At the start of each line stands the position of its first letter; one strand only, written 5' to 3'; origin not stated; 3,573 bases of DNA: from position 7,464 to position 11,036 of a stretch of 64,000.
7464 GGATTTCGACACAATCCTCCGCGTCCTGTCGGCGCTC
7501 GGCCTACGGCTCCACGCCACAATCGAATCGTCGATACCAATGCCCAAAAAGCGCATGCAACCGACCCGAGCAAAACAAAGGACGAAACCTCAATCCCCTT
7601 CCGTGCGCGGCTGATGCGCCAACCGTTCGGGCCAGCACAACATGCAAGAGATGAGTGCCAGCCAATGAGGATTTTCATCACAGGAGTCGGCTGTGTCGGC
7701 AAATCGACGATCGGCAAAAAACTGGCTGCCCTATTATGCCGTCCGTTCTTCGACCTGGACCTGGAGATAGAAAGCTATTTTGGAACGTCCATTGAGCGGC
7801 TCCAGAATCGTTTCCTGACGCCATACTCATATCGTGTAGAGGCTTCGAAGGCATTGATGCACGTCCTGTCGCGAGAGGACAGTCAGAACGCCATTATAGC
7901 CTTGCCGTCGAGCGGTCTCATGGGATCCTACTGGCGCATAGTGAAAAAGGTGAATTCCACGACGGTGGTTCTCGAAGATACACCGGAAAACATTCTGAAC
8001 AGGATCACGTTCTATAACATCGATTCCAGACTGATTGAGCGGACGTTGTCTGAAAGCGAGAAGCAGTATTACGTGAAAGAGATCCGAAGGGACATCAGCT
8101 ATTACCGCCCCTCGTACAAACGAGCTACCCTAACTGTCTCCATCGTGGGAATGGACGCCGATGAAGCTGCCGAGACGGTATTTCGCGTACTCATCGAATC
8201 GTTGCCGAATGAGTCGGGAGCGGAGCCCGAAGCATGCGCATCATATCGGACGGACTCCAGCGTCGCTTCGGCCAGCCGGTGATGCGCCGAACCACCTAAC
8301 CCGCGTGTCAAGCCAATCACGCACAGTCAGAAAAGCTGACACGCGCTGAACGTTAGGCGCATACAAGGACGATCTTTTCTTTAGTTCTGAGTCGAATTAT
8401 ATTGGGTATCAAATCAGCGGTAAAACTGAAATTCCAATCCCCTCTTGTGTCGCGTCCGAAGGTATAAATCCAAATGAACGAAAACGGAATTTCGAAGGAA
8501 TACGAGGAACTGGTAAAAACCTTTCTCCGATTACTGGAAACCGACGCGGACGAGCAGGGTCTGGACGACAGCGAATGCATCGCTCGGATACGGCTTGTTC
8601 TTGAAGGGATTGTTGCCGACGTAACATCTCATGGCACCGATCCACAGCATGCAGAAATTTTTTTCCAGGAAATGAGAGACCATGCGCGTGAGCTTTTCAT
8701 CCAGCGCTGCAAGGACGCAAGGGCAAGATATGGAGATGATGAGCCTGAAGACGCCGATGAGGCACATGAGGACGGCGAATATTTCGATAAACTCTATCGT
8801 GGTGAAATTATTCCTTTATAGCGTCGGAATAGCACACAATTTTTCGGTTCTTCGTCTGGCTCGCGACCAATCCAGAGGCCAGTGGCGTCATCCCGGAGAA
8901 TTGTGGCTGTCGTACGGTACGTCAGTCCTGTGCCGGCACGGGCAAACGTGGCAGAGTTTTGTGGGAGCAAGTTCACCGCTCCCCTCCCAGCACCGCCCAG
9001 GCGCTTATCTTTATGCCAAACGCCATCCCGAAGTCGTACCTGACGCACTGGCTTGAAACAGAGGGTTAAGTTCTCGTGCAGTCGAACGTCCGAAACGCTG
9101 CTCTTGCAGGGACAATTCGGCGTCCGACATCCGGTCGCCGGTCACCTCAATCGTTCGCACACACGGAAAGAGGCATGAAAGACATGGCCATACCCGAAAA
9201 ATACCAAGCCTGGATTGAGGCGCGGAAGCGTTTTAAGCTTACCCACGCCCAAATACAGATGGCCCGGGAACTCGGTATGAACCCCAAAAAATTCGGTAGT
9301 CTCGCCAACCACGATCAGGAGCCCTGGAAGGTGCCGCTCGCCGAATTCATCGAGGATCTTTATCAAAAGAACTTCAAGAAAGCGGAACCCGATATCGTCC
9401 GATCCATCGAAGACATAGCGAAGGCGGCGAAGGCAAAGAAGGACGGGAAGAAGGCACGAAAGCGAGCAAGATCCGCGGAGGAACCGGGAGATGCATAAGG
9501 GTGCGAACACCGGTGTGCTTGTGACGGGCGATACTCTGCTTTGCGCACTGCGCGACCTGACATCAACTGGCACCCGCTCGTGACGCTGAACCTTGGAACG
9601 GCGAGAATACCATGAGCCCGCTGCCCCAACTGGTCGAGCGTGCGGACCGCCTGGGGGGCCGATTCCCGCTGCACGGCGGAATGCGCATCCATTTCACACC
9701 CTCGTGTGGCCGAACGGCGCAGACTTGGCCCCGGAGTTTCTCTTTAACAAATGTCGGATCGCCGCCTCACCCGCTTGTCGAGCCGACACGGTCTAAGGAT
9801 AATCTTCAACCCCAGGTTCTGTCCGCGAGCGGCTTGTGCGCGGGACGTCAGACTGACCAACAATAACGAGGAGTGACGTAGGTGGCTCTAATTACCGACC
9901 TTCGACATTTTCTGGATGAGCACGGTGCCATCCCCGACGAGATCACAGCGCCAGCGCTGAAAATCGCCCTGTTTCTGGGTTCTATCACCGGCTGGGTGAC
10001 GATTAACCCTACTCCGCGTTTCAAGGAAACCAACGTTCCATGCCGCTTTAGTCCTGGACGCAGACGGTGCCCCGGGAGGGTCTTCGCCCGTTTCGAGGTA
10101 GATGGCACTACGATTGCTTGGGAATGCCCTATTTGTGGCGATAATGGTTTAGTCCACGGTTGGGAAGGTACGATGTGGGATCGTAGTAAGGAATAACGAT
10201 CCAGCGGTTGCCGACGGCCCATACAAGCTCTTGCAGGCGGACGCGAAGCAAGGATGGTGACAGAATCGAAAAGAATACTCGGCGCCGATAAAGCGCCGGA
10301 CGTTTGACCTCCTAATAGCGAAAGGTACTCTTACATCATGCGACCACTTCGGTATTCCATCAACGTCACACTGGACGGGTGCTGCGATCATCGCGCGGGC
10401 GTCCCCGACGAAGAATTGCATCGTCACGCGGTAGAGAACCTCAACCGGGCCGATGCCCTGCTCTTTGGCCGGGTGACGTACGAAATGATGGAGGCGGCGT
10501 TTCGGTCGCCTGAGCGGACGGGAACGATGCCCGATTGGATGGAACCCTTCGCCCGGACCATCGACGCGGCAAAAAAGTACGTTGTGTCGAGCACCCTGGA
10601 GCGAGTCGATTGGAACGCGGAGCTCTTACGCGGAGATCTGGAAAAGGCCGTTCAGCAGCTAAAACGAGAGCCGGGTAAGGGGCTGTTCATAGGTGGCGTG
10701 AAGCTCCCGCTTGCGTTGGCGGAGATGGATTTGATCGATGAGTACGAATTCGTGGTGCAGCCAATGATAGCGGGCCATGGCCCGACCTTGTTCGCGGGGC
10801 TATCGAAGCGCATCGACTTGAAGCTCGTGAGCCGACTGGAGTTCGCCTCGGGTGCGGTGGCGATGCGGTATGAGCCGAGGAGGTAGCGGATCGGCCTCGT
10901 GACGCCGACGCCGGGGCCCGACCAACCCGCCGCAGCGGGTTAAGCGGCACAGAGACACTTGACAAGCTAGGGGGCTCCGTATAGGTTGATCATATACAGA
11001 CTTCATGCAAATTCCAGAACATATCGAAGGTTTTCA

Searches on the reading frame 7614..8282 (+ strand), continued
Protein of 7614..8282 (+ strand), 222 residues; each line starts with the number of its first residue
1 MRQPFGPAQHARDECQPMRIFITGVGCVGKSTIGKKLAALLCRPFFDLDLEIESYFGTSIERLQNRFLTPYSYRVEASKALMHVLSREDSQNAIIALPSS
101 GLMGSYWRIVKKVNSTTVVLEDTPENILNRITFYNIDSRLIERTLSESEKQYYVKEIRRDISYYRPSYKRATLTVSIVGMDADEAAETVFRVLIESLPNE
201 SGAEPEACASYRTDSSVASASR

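Call 42: search_solved_structures(query=A3, max_evalue=0.01, show_alignments=2)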
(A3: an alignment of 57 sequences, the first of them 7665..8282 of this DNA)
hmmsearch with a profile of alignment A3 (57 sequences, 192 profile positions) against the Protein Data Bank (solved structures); distinct sequences matched with E-value up to 0.01: 12.
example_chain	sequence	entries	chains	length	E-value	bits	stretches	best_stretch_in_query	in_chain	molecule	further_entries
2pt5_A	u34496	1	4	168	2.2e-10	43.7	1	1-115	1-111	Shikimate kinase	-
3nwj_A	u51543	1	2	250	1.5e-07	34.5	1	3-68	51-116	AtSK2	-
4y0a_A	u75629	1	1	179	2e-07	34.1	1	3-113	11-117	Shikimate kinase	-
3vaa_A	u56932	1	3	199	5.7e-07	32.6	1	1-46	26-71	Shikimate kinase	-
1kag_A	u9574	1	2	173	7.1e-07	32.3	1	2-41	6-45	Shikimate kinase I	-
3trf_A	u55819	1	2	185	9.8e-06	28.6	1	2-143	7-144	Shikimate kinase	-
1shk_A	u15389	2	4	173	0.001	22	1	3-38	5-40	SHIKIMATE KINASE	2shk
6hqv_A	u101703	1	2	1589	0.0012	21.7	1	3-70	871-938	Pentafunctional AROM polypeptide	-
1via_A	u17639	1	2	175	0.0057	19.5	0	3-49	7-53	shikimate kinase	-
2iyq_A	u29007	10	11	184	0.006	19.5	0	4-44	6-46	SHIKIMATE KINASE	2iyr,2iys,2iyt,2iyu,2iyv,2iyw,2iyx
1l4u_A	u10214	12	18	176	0.006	19.5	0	4-44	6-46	SHIKIMATE KINASE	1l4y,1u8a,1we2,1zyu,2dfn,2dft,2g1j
4loa_A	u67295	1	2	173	0.0063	19.4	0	3-59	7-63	De-novo design amidase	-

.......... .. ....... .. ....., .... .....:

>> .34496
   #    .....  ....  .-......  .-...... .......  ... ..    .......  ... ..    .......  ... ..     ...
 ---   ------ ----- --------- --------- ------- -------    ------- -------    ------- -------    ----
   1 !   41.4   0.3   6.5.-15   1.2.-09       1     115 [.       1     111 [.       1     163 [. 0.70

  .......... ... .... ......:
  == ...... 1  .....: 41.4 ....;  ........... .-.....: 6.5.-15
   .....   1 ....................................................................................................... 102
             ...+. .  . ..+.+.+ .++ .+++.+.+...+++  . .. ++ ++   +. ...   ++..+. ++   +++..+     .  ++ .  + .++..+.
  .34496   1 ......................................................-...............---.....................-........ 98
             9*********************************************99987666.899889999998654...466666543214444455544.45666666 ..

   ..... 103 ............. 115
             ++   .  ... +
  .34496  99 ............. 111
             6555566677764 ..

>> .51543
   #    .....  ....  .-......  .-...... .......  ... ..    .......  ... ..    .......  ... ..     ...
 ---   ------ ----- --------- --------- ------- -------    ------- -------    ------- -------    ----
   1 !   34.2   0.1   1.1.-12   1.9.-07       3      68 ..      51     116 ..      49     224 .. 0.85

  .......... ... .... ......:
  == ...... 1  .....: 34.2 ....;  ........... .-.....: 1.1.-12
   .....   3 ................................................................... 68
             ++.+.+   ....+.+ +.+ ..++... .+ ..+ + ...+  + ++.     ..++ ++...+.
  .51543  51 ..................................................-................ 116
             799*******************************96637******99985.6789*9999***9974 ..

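Call 47: predict_structure(alignment_id=A3)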
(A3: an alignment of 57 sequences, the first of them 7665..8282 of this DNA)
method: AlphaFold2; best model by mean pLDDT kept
length: 205 residues; sequences in the alignment: 57
mean_pLDDT: 89.7   pTM: 0.83
mean pLDDT of the five models: 89.7, 89.5, 89.5, 76.7, 73.9
residues with pLDDT >= 90: 165; 70-90: 15; 50-70: 9; < 50: 16
segments of 3 or more residues with pLDDT < 50: 183-186, 194-205
pLDDT, mean of each block of 10 residues (from residue 1): 92 95 97 97 94 95 98 96 96 96 96 90 92 96 97 97 96 93 56 49 41
secondary structure, 60 per line:
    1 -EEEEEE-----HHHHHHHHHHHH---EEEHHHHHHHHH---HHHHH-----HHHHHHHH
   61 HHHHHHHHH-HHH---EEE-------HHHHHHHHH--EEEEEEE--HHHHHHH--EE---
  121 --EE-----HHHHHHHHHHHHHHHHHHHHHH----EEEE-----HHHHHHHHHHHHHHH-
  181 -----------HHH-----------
elements in order: E2-7 H13-24 E28-30 H31-39 H43-47 H53-69 E77-79 H87-95 E98-104 H107-113 H130-151 E156-159 H165-179

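Call 49: fold_search(model_id=the predicted structure, library=pdb)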
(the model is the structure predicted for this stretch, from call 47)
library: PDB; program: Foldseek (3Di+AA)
matches with E <= 10: 1149; with E <= 0.001: 216
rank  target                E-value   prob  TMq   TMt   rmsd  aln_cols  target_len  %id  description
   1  3trf_B                3.7e-10  1.00  0.68  0.81   4.0       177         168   18  Structure of a shikimate kinase (aroK) from Coxiella burnetii (released 2011-09-21)
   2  2pt5_B                8.9e-10  1.00  0.64  0.77   4.3       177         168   24  Crystal Structure Of Shikimate Kinase (aq_2177) From Aquifex Aeolicus vf5 (released 2008-05-13)
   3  1zyu                  1.1e-08  1.00  0.67  0.81   3.8       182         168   21  Crystal structure of Mycobacterium tuberculosis shikimate kinase in complex with shikimate and amppcp at 2.85 angstrom r (released 2006-07-11)
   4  4y0a                  1.4e-08  1.00  0.67  0.75   4.2       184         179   24  Shikimate kinase from Acinetobacter baumannii in complex with shikimate (released 2015-08-12)
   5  3vaa_C                1.7e-08  1.00  0.67  0.80   3.0       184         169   23  1.7 Angstrom Resolution Crystal Structure of Shikimate Kinase from Bacteroides thetaiotaomicron (released 2012-01-18)
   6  3trf_A                2.4e-08  1.00  0.65  0.76   4.2       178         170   17  Structure of a shikimate kinase (aroK) from Coxiella burnetii (released 2011-09-21)
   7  2pt5_D                2.6e-08  1.00  0.63  0.80   3.5       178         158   24  Crystal Structure Of Shikimate Kinase (aq_2177) From Aquifex Aeolicus vf5 (released 2008-05-13)
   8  2pt5_C                2.6e-08  1.00  0.62  0.79   3.8       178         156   24  Crystal Structure Of Shikimate Kinase (aq_2177) From Aquifex Aeolicus vf5 (released 2008-05-13)
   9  2pt5_A                2.6e-08  1.00  0.63  0.76   4.2       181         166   23  Crystal Structure Of Shikimate Kinase (aq_2177) From Aquifex Aeolicus vf5 (released 2008-05-13)
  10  2iyv                  2.7e-08  1.00  0.66  0.75   5.0       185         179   20  Shikimate kinase from Mycobacterium tuberculosis in complex with ADP, open LID (conf. B) (released 2006-10-11)
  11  2iyz                  4.0e-08  1.00  0.68  0.81   3.8       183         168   20  Shikimate kinase from Mycobacterium tuberculosis in complex with shikimate-3-phosphate and ADP (released 2006-10-11)
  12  2iyu                  7.0e-08  1.00  0.68  0.82   2.8       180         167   20  Shikimate kinase from Mycobacterium tuberculosis in complex with ADP, open LID (conf. A) (released 2006-10-11)
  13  1l4u                  7.9e-08  1.00  0.66  0.80   4.1       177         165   20  CRYSTAL STRUCTURE OF SHIKIMATE KINASE FROM MYCOBACTERIUM TUBERCULOSIS IN COMPLEX WITH MGADP AND PT(II) AT 1.8 ANGSTROM R (released 2002-06-12)
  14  2iyx                  7.9e-08  1.00  0.67  0.80   3.9       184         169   20  Shikimate kinase from Mycobacterium tuberculosis in complex with shikimate and SO4 (released 2006-10-11)
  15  2iyw                  9.6e-08  1.00  0.66  0.75   5.0       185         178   20  Shikimate kinase from Mycobacterium tuberculosis in complex with MgATP, open LID (conf. B) (released 2006-10-18)
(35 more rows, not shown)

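Call 72: search_protein_representatives(protein=window:7665-8282:+)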
Query: 205 residues. Proteins with E-value up to 0.001 (for the whole library): 808; up to 1e-10: 274; up to 1e-30: 52. The best 150 are listed.
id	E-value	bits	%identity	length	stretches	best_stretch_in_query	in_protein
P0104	5.4e-60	218.6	67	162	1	23-178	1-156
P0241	3.1e-56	206.4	54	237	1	2-174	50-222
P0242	3.4e-52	193.2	55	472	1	1-174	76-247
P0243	3.9e-52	193.0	51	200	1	1-176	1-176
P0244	8.4e-50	185.4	53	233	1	3-175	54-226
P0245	1.4e-49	184.7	53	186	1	1-180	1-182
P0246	1.2e-48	181.6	52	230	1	2-175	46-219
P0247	1.2e-47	178.4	49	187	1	1-181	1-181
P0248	4.5e-47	176.5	50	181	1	2-172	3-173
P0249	5.2e-47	176.3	52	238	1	1-172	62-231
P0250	1.0e-46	175.4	64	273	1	1-134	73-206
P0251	2.2e-46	174.3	49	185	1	1-174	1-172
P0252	4.9e-46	173.1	50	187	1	1-175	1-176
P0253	6.6e-46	172.7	44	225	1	2-194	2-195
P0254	7.5e-46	172.5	49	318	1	1-173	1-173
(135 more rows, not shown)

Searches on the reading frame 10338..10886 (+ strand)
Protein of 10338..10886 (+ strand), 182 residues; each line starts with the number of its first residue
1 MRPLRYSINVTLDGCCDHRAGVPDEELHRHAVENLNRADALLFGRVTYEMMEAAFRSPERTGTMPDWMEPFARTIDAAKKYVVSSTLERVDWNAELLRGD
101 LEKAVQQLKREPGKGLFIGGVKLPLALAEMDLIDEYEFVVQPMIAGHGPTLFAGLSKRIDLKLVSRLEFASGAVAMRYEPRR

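Call 27: search_protein_families(library=pfam, proteins=[window:10338-10886:+], max_evalue=0.001)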
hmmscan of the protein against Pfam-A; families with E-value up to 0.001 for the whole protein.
window:10338-10886:+ (182 aa): 1 family
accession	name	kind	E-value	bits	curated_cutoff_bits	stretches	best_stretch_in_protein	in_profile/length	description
PF01872.23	RibD_C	-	2.7e-13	50.6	24.1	1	5-173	4-195/197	RibD C-terminal domain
